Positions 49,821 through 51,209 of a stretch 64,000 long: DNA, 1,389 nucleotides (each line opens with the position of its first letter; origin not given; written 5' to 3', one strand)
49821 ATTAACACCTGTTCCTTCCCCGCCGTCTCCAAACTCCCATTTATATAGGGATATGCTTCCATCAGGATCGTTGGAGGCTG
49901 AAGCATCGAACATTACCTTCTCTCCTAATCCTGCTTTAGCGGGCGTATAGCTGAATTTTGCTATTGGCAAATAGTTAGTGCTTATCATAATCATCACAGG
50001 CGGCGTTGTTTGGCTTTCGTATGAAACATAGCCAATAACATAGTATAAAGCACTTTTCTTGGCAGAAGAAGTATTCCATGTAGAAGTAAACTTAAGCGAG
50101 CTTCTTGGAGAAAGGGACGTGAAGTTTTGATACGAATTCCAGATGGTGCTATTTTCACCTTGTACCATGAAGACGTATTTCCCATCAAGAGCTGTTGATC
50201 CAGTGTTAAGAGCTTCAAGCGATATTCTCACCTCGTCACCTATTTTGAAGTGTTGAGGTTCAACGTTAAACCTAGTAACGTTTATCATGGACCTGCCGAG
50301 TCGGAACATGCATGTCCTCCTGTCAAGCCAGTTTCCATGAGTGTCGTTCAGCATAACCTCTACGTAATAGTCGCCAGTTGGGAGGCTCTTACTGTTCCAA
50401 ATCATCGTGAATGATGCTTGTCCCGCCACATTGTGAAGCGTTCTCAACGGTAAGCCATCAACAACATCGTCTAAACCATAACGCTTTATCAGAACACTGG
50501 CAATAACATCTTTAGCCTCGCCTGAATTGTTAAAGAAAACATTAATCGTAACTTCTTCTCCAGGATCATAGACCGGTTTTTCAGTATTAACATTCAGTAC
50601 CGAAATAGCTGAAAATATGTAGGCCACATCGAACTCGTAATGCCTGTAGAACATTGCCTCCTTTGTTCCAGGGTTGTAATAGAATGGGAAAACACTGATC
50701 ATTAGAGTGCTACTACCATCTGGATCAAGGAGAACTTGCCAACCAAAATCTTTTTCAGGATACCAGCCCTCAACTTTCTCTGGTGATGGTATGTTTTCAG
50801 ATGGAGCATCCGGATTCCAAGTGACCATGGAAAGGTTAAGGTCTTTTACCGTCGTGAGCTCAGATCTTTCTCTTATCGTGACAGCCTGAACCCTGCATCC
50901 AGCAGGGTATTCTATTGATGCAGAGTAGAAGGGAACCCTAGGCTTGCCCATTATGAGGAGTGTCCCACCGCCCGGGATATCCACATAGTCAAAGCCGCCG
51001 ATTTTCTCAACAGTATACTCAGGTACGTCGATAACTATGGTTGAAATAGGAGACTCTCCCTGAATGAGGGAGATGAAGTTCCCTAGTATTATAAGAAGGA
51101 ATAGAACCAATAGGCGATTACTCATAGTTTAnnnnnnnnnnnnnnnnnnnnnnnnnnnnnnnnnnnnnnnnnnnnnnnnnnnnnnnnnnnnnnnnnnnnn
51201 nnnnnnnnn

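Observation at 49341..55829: Two-gene operon encoding a giant clan-CD-peptidase-like protein plus a PKD-domain membrane-anchored partner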

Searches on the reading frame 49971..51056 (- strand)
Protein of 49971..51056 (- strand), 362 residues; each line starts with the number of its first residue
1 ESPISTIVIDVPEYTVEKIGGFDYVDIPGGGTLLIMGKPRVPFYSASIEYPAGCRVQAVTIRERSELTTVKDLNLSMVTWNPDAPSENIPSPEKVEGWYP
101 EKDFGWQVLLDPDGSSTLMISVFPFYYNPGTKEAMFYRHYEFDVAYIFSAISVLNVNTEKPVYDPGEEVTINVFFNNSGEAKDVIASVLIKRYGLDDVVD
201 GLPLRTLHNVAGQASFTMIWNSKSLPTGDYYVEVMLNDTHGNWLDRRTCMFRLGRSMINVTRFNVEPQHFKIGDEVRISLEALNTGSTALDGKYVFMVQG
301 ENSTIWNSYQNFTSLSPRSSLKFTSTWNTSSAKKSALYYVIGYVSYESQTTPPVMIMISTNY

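Call 29: find_related_loci(query=A2, collection=genome_contigs, flank=10000)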
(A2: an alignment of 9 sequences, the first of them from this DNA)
Query A2 (362 aa) in genome_contigs; peptide patterns used: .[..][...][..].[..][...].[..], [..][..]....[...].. (x = any residue, [..] = any of these).
64 stretches matched a pattern; 5 encode a relative of the query (tblastn E <= 1e-3); 5 distinct loci.
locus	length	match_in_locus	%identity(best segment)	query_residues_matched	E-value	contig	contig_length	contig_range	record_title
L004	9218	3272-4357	76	1-362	0e+0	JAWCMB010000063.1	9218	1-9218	MAG: Thermoproteota archaeon isolate JZ-2_201705_bins_26 JZ-2_201705_bins_26_scaffold_63, whole genome shotgun sequence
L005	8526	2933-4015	66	1-361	6e-166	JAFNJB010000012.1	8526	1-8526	MAG: Candidatus Brockarchaeota archaeon isolate JZZ.bins.4 NODE_2478_length_8526_cov_177.895, whole genome shotgun seque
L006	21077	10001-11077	63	3-362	6e-156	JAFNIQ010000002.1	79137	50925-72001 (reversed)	MAG: Candidatus Brockarchaeota archaeon isolate GD2_1 GD2_1_scaffold_36_curated, whole genome shotgun sequence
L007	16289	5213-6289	62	3-362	2e-155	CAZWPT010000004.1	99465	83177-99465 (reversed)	MAG TPA_asm: uncultured Nitrososphaerota archaeon isolate SRP231805_co4_161 genome assembly, contig: k141_330124, whole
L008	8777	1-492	74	199-362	4e-83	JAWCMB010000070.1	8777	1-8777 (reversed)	MAG: Thermoproteota archaeon isolate JZ-2_201705_bins_26 JZ-2_201705_bins_26_scaffold_70, whole genome shotgun sequence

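Call 85: find_related_loci(query=A2, collection=metagenome_contigs, flank=6000)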
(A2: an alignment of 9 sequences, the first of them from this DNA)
Query A2 (362 aa) in metagenome_contigs; peptide patterns used: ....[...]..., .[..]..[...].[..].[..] (x = any residue, [..] = any of these).
84 stretches matched a pattern; 26 encode a relative of the query (tblastn E <= 1e-3); 26 distinct loci.
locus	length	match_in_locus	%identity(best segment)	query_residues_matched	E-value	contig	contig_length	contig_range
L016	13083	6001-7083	66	1-361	2e-165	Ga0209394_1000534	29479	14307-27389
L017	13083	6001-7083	66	1-361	8e-165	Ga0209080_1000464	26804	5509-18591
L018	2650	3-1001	71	29-361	1e-172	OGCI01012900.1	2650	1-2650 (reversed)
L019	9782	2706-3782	62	3-362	5e-155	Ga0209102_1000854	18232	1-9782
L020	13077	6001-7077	62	3-362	4e-155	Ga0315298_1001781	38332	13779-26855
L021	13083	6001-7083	61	1-361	3e-150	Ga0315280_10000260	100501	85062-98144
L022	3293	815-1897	55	2-362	4e-139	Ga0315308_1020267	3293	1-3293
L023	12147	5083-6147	53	3-362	7e-129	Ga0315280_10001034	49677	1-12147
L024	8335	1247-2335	58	1-362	6e-145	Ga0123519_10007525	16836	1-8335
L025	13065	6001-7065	52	3-362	1e-126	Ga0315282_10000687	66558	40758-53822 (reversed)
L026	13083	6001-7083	50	1-361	3e-127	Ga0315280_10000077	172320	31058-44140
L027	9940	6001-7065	50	3-361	3e-124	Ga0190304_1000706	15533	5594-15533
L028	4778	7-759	62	113-362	3e-108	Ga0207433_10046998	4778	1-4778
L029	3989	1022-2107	44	1-360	3e-90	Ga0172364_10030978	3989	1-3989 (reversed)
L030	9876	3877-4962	43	1-360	2e-89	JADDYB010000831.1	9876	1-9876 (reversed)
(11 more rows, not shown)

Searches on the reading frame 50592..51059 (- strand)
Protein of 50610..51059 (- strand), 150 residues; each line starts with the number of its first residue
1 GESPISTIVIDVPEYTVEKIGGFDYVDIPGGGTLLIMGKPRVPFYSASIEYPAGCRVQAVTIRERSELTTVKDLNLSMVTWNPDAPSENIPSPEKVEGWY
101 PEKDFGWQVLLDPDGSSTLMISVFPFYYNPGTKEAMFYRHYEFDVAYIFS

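Call 10: search_protein_families(library=pfam, proteins=[window:50610-51059:-], max_evalue=10)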
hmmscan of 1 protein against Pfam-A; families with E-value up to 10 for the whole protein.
seq(150 aa): 1 family
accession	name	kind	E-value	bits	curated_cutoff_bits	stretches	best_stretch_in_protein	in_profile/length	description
PF08126.16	Propeptide_C25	-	0.012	15.2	22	2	120-146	145-171/205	Propeptide_C25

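Call 24: search_solved_structures(query=A1, max_evalue=10, show_alignments=3)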
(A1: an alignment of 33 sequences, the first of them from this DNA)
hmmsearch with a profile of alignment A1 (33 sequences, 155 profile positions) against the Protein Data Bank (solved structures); distinct sequences matched with E-value up to 10: 0.

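Call 30: predict_structure(alignment_id=A1)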
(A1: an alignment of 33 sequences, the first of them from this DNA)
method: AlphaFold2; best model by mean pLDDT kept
length: 155 residues; sequences in the alignment: 33
mean_pLDDT: 89.7   pTM: 0.81
mean pLDDT of the five models: 89.7, 89.4, 88.0, 87.5, 87.2
residues with pLDDT >= 90: 118; 70-90: 17; 50-70: 18; < 50: 2
segments of 3 or more residues with pLDDT < 50: none
pLDDT, mean of each block of 10 residues (from residue 1): 93 96 96 93 97 94 97 90 55 76 96 93 97 97 92 56
secondary structure, 60 per line:
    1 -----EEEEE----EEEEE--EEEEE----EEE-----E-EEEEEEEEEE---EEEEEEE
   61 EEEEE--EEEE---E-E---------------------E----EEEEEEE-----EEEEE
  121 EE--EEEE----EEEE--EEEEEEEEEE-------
elements in order: E6-10 E15-19 E22-26 E31-33 E41-50 E54-65 E68-71 E104-110 E116-122 E125-128 E133-136 E139-148

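Call 34: fold_search(model_id=the predicted structure, library=pdb)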
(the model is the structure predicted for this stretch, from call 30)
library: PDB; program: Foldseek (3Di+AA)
matches with E <= 10: 428; with E <= 0.001: 6
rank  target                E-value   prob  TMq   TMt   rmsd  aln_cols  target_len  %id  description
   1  5mun_A                6.2e-08  1.00  0.64  0.56   5.2       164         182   16  Structural insight into zymogenic latency of gingipain K from Porphyromonas gingivalis. (released 2017-02-22)
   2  4ief_A                7.7e-08  1.00  0.70  0.58   5.8       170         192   16  Complex of Porphyromonas gingivalis RgpB pro- and mature domains (released 2013-04-10)
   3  4ief_G                1.1e-07  1.00  0.70  0.58   5.6       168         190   17  Complex of Porphyromonas gingivalis RgpB pro- and mature domains (released 2013-04-10)
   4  4ief_C                1.2e-07  1.00  0.69  0.56   5.8       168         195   16  Complex of Porphyromonas gingivalis RgpB pro- and mature domains (released 2013-04-10)
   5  5mun_B                1.5e-07  1.00  0.65  0.58   4.8       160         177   16  Structural insight into zymogenic latency of gingipain K from Porphyromonas gingivalis. (released 2017-02-22)
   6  4ief_E                1.8e-07  1.00  0.70  0.57   5.8       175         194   16  Complex of Porphyromonas gingivalis RgpB pro- and mature domains (released 2013-04-10)
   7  5xcb                  1.4e-01  0.30  0.22  0.12  15.6       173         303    9  X-ray structure of domains D1 and D2 of Clostridium perfringens pili protein CppA (released 2018-02-28)
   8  6ixy_B                3.7e-01  0.14  0.20  0.08  16.6       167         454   10  X-ray structure of major pilin from C. perfringens SM101 (released 2019-08-14)
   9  9eau_A                4.2e-01  0.02  0.11  0.05  33.0       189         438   12  RRV DKTA VLP in complex with VLDLR-LBD-Fc (released 2025-04-23)
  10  5xcc_A                4.6e-01  0.07  0.20  0.08  14.0       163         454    9  X-ray structure of Clostridium perfringens pili protein CppA (released 2018-02-28)
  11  3muu_C                4.6e-01  0.02  0.10  0.04  33.2       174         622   10  Crystal structure of the Sindbis virus E2-E1 heterodimer at low pH (released 2010-11-24)
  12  7fd2_A                5.1e-01  0.02  0.11  0.05  35.0       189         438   10  Cryo-EM structure of an alphavirus, Getah virus (released 2022-08-10)
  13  3muu_B                6.3e-01  0.01  0.10  0.04  33.2       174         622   10  Crystal structure of the Sindbis virus E2-E1 heterodimer at low pH (released 2010-11-24)
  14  3muu_A                6.3e-01  0.01  0.10  0.04  33.2       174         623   10  Crystal structure of the Sindbis virus E2-E1 heterodimer at low pH (released 2010-11-24)
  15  5ckg_A                6.7e-01  0.20  0.21  0.31   9.5       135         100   12  Human beta-2 microglobulin mutant V85E (released 2016-05-18)
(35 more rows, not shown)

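Call 49: search_protein_representatives(alignment_id=A1)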
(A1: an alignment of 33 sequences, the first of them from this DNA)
Query: 33 sequences, 155 profile positions. Proteins with E-value up to 0.001 (for the whole library): 784; up to 1e-10: 521; up to 1e-30: 363. The best 150 are listed.
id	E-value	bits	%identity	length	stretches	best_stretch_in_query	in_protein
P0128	2.5e-65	235.3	-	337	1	2-154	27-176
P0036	2.8e-64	232.0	-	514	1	2-154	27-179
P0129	2.2e-59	216.0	-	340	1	2-154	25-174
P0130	5.7e-59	214.7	-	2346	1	1-154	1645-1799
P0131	1.4e-58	213.4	-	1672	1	2-154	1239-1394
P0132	1.1e-57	210.5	-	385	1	3-154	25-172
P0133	2.5e-57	209.3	-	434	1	2-154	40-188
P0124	1.7e-56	206.6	-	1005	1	3-154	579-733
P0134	2.0e-56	206.5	-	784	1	2-154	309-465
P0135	1.4e-55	203.6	-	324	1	2-154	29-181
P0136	5.3e-55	201.8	-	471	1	2-154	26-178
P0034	5.6e-55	201.7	-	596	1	4-154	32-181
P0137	1.3e-54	200.5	-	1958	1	2-155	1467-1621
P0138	1.9e-54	200.0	-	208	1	3-154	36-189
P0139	2.2e-54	199.8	-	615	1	2-154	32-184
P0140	3.3e-54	199.2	-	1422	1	2-154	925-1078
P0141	3.6e-54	199.1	-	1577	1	2-154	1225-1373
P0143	5.1e-53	195.4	-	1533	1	2-154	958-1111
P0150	1.0e-51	191.2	-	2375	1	3-154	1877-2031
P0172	2.1e-49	183.6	-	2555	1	2-154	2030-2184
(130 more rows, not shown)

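Call 50: search_protein_families(library=pfam, proteins=[P0131, P0140, P0141, P0143, P0130], max_evalue=0.001)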
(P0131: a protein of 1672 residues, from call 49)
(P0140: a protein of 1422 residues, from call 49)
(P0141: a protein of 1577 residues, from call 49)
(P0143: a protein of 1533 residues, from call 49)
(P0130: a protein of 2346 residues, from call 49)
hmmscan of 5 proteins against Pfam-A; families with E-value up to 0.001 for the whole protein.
P0131 (1672 aa): 4 families
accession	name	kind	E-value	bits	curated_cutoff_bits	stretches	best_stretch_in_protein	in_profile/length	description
PF01364.23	Peptidase_C25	-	8.8e-24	84.9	23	1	946-1217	67-370/374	Peptidase family C25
PF07705.17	CARDB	-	1e-12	48.5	22.7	1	287-371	19-100/101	CARDB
PF17957.7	Big_7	-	2.1e-10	41.5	24.1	1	497-533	22-58/70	Bacterial Ig domain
PF16656.11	Pur_ac_phosph_N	-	5.8e-06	27.2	30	1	391-469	10-93/93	Purple acid Phosphatase, N-terminal domain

P0140 (1422 aa): 1 family
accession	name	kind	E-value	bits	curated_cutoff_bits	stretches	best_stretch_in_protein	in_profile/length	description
PF17957.7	Big_7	-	1.5e-05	26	24.1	1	1-89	3-70/70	Bacterial Ig domain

P0141 (1577 aa): 5 families
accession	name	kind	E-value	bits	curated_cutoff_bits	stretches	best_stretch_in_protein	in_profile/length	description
PF01364.23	Peptidase_C25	-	1.6e-26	93.9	23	1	925-1199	66-371/374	Peptidase family C25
PF17957.7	Big_7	-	7e-19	68.7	24.1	2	154-225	1-70/70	Bacterial Ig domain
PF07705.17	CARDB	-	3.3e-10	40.5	22.7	1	266-346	22-99/101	CARDB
PF16656.11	Pur_ac_phosph_N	-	2e-05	25.5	30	1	367-445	10-93/93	Purple acid Phosphatase, N-terminal domain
PF20773.4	InhA-like_MAM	-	0.00019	21.4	26.9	0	74-124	113-163/191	Immune inhibitor A-like, MAM domain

P0143 (1533 aa): 6 families
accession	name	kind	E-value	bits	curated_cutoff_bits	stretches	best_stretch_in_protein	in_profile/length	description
PF17957.7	Big_7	-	1.5e-24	86.9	24.1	2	247-301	13-69/70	Bacterial Ig domain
PF07705.17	CARDB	-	1.5e-09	38.4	22.7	1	47-130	22-100/101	CARDB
PF19077.6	Big_13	-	1.9e-07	31.9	27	1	1351-1420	39-100/102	Bacterial Ig-like domain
PF13750.12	Big_3_3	-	6e-07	29.7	27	0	285-415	4-141/157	Bacterial Ig-like domain (group 3)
PF16656.11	Pur_ac_phosph_N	-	2.4e-05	25.2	30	1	148-228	8-93/93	Purple acid Phosphatase, N-terminal domain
PF08126.16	Propeptide_C25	-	0.00077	19.1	22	0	1075-1104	144-173/205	Propeptide_C25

P0130 (2346 aa): 9 families
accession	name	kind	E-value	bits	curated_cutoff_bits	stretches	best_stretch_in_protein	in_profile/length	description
PF17957.7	Big_7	-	2.2e-20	73.5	24.1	2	918-968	20-70/70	Bacterial Ig domain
PF01364.23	Peptidase_C25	-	4e-18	66.2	23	1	1330-1598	67-371/374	Peptidase family C25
PF18998.6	Flg_new_2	-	4.9e-17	62.1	23.6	1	630-698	1-70/73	Divergent InlB B-repeat domain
PF07705.17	CARDB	-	3.6e-12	46.8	22.7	1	717-795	23-98/101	CARDB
PF09099.16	Qn_am_d_aIII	-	2.9e-08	34.4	22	1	2193-2264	2-71/82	Quinohemoprotein amine dehydrogenase, alpha subunit domain III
PF16656.11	Pur_ac_phosph_N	-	8.4e-08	33.1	30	1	819-895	11-93/93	Purple acid Phosphatase, N-terminal domain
PF19077.6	Big_13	-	1.1e-06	29.5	27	0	1010-1095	15-102/102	Bacterial Ig-like domain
PF00041.27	fn3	-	0.00016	22.2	25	1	813-890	6-80/84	Fibronectin type III domain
PF01833.30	TIG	-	0.00024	21.5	20.9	0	2193-2276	1-83/84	IPT/TIG domain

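Call 51: list_cluster_members(proteins=[P0130, P0131, P0137, P0140, P0141, P0143, P0150, P0172, P0128, P0133])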
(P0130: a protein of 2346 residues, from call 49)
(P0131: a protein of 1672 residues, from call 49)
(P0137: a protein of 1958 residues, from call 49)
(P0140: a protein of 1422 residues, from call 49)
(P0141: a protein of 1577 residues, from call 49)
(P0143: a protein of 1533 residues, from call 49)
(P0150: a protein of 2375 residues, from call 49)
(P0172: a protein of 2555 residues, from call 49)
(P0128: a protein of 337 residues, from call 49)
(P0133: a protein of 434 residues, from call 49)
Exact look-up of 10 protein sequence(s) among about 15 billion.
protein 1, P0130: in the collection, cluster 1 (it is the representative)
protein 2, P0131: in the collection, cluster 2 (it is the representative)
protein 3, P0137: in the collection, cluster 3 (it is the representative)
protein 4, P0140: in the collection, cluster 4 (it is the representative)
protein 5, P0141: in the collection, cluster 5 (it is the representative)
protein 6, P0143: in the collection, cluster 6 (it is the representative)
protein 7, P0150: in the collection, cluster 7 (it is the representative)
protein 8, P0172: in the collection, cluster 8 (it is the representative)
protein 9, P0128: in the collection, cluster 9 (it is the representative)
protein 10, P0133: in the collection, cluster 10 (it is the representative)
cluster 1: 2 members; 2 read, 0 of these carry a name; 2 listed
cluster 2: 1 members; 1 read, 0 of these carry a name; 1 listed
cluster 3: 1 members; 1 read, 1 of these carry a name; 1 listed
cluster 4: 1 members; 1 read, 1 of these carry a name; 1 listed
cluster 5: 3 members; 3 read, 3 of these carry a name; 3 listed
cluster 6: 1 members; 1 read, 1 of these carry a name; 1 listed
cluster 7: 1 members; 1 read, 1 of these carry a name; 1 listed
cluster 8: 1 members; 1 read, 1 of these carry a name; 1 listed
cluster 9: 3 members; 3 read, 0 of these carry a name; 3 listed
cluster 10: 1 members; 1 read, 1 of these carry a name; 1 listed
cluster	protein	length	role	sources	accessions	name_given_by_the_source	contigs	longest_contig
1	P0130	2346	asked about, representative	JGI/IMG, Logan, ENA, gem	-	-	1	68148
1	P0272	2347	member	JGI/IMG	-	-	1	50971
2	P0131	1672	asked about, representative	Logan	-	-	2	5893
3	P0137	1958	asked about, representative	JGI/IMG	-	hypothetical protein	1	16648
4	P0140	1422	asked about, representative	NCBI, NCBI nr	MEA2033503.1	MAG: C25 family cysteine peptidase, partial [Euryarchaeota archaeon] | C25 family cysteine peptidase [Euryarchaeota archaeon]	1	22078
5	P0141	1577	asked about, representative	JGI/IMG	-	hypothetical protein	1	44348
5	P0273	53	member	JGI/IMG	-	hypothetical protein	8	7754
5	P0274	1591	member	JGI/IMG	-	hypothetical protein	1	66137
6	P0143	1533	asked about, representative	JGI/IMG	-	hypothetical protein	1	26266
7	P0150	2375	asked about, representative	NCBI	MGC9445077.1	MAG: right-handed parallel beta-helix repeat-containing protein [Candidatus ...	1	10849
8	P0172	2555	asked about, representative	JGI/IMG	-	parallel beta-helix repeat protein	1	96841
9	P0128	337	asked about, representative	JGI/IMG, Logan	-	-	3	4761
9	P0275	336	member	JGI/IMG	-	-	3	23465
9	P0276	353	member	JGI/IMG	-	-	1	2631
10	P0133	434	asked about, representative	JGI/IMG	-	hypothetical protein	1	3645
